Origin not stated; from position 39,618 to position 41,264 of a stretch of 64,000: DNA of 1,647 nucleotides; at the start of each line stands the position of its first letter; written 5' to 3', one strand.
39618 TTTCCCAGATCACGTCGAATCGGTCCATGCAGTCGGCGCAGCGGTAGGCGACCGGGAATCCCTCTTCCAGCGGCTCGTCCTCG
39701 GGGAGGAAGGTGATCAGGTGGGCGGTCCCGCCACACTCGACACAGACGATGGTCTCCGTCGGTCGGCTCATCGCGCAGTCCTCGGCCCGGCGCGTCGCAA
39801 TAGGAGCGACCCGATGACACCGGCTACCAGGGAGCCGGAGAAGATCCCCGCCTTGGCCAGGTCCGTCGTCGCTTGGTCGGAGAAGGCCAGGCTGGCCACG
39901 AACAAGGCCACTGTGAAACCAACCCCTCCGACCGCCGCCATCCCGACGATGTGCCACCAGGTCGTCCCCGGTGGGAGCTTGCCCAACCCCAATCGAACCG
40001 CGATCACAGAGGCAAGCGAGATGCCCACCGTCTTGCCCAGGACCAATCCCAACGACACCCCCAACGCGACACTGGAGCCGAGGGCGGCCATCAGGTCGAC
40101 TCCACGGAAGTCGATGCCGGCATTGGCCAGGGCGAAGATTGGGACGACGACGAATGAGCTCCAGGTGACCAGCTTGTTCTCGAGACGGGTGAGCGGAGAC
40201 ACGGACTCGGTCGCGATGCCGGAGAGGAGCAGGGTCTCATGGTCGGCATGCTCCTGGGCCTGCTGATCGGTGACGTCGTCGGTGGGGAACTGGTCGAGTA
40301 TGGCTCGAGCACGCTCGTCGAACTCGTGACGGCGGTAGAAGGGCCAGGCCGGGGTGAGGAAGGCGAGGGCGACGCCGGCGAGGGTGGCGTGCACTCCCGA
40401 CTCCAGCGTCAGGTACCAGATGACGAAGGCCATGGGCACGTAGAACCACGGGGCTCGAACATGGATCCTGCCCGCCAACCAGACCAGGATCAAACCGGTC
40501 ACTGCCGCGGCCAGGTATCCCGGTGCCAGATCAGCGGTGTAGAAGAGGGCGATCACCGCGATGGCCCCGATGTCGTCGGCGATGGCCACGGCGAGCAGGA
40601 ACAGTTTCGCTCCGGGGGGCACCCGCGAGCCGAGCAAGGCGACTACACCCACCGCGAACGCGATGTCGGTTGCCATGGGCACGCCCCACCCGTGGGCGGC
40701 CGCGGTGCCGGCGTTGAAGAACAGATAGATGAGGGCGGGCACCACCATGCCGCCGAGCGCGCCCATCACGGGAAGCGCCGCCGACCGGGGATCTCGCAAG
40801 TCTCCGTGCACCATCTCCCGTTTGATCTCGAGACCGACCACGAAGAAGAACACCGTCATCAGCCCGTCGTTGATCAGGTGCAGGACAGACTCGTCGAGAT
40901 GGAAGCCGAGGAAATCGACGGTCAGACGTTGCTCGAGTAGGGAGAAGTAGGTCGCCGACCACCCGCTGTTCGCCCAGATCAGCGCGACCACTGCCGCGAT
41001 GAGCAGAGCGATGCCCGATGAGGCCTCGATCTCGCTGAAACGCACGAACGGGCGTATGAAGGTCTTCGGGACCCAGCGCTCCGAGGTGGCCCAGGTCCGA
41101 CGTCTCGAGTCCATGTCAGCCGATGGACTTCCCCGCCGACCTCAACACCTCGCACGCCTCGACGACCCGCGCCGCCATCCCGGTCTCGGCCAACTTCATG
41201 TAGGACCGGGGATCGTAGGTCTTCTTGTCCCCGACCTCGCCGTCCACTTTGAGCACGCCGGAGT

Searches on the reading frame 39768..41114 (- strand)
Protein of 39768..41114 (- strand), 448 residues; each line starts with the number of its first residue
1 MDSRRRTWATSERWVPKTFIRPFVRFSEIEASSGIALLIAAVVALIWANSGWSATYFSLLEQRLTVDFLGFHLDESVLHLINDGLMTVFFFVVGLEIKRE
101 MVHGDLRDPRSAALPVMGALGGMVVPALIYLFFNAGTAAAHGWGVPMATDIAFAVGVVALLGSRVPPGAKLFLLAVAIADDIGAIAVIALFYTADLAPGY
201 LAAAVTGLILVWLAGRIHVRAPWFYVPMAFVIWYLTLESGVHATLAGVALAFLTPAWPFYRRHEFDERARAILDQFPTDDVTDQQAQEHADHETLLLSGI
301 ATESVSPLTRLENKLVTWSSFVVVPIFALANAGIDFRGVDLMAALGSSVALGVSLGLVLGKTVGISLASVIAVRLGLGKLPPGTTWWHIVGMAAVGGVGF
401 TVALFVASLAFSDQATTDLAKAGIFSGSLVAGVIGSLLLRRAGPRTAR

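Call 12: search_protein_families(library=ncbifam, proteins=[window:39768-41114:-], max_evalue=1e-10)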
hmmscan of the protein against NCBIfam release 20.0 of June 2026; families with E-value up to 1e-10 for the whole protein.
window:39768-41114:- (448 aa): 5 families
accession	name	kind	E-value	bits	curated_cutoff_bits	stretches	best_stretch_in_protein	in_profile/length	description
NF007111.0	PRK09560.1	subfamily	7.3e-123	410.2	423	2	22-256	10-237/389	Na(+)/H(+) antiporter NhaA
NF007112.0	PRK09561.1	subfamily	1.3e-114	383.2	408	2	23-255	5-238/389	sodium/proton antiporter NhaA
TIGR00773.1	NhaA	equivalog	1.8e-113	379.4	254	1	27-439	2-374/374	Na+/H+ antiporter NhaA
NF011428.0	PRK14856.1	equivalog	2e-110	369.6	639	1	23-441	14-429/438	sodium/proton antiporter NhaA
NF011427.0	PRK14854.1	subfamily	4.1e-86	289.4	558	2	27-255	6-235/383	pH-dependent sodium/proton antiporter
